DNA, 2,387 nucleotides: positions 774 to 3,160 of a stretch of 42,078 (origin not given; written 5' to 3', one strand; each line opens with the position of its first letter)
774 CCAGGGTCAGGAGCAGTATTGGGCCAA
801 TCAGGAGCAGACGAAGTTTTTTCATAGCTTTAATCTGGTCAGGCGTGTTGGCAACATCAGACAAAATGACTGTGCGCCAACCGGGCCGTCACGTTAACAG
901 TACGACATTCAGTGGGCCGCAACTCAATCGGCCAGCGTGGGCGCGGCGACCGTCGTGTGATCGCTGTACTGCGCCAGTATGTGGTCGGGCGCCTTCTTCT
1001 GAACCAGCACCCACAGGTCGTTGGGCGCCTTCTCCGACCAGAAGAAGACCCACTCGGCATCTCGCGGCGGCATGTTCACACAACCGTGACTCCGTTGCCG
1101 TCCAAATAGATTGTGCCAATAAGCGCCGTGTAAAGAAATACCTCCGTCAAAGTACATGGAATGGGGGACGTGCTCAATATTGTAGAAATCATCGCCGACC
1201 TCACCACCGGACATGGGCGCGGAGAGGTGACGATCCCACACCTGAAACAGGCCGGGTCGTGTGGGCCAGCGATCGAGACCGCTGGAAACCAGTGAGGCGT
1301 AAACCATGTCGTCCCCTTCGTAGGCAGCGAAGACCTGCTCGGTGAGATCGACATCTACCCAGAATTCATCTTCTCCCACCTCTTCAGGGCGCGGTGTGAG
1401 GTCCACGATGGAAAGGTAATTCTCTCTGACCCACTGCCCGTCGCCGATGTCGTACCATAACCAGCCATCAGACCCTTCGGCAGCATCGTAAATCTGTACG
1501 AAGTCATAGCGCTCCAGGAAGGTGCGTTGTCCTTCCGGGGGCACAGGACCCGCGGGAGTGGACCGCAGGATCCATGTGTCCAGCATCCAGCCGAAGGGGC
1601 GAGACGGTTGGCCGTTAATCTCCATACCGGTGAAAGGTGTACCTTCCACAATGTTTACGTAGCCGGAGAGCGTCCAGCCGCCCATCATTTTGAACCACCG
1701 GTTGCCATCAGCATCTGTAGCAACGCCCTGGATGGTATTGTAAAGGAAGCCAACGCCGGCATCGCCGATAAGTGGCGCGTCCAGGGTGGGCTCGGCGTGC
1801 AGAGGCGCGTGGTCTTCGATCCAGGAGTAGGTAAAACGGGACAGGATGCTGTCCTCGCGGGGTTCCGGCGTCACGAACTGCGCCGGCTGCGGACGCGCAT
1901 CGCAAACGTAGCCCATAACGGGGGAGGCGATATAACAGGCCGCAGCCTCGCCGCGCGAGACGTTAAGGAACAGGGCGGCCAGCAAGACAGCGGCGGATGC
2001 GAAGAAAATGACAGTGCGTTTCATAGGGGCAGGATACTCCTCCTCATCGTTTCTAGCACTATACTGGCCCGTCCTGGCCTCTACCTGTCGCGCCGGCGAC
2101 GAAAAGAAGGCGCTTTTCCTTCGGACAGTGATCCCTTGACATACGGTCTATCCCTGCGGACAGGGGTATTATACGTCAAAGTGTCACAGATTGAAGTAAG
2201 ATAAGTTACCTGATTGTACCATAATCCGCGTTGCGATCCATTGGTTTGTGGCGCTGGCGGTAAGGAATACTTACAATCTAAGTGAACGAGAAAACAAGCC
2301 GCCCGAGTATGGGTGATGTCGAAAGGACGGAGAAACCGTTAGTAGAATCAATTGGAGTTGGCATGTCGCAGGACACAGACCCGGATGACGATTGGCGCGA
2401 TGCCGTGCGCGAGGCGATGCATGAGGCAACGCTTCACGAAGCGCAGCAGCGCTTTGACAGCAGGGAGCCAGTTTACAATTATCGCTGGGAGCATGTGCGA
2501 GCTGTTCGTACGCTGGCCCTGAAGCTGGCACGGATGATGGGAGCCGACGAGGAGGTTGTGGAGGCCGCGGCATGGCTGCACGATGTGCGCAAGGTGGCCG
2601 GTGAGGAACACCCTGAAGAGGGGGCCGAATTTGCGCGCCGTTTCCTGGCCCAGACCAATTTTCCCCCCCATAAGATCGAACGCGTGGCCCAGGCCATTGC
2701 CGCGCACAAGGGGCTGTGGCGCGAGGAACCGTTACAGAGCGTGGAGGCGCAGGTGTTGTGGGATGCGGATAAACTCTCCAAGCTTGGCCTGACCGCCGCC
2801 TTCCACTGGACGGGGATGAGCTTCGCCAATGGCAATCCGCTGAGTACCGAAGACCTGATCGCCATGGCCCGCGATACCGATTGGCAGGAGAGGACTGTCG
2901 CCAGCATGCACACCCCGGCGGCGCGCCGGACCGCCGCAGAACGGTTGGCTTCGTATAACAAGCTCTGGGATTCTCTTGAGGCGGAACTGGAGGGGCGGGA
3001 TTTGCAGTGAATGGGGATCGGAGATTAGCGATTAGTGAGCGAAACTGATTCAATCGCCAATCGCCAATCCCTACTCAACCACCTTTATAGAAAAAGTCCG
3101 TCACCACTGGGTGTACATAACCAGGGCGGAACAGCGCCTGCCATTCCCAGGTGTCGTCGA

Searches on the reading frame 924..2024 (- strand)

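Call 33: search_protein_families(library=pfam, proteins=[window:924-2024:-], max_evalue=0.001)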
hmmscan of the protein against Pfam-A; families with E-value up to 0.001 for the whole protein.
window:924-2024:- (366 aa): 1 family
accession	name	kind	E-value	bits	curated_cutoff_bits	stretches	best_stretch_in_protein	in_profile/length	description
PF03734.19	YkuD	-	1e-17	65.5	23.4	1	221-331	2-139/146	L,D-transpeptidase catalytic domain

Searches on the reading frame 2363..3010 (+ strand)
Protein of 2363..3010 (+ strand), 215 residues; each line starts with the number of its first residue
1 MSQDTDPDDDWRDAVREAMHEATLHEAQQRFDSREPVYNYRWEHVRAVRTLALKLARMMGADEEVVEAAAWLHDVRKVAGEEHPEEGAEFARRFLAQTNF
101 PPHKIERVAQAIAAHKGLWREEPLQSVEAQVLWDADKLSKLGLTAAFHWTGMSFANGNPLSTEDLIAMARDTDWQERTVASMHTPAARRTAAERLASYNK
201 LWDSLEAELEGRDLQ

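Call 19: search_protein_families(library=ncbifam, proteins=[window:2363-3010:+], max_evalue=0.01)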
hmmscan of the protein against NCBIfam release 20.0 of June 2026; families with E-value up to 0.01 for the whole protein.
window:2363-3010:+ (215 aa): 11 families
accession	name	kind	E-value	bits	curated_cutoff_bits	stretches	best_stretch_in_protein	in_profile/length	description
NF045665.1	NTPtran_DVU1551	equivalog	5.8e-11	42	315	1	3-140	178-312/359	DVU_1551 family NTP transferase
NF007515.0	PRK10119.1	equivalog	8.9e-10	38.4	286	1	43-173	28-165/231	phosphohydrolase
TIGR00277.1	HDIG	domain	1e-08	34.9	27.6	1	43-97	7-71/84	HDIG domain-containing metalloprotein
NF009343.0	PRK12703.1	equivalog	5.4e-06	25.5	434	1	40-93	187-242/339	tRNA (cytidine(56)-2'-O)-methyltransferase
TIGR03319.1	RNase_Y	equivalog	3.3e-05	22.6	454.35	1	43-139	332-421/514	ribonuclease Y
TIGR01693.1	UTase_glnD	equivalog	0.0001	20.7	519.4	1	51-115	454-517/850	[protein-PII] uridylyltransferase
TIGR00488.1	TIGR00488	equivalog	0.0024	17.8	70.15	1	37-82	5-50/173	bis(5'-nucleosyl)-tetraphosphatase (symmetrical) YqeK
NF005519.0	PRK07152.1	equivalog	0.0038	16.2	315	1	38-94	194-247/361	nicotinate-nucleotide adenylyltransferase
TIGR01596.1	cas3_HD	equivalog_domain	0.004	17.2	43.45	0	82-126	67-109/178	CRISPR-associated endonuclease Cas3''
NF009345.0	PRK12705.1-2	equivalog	0.0044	15.6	904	1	43-117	327-397/509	hypothetical protein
NF003467.0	PRK05092.1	equivalog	0.0048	14.7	959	1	51-115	528-591/940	[protein-PII] uridylyltransferase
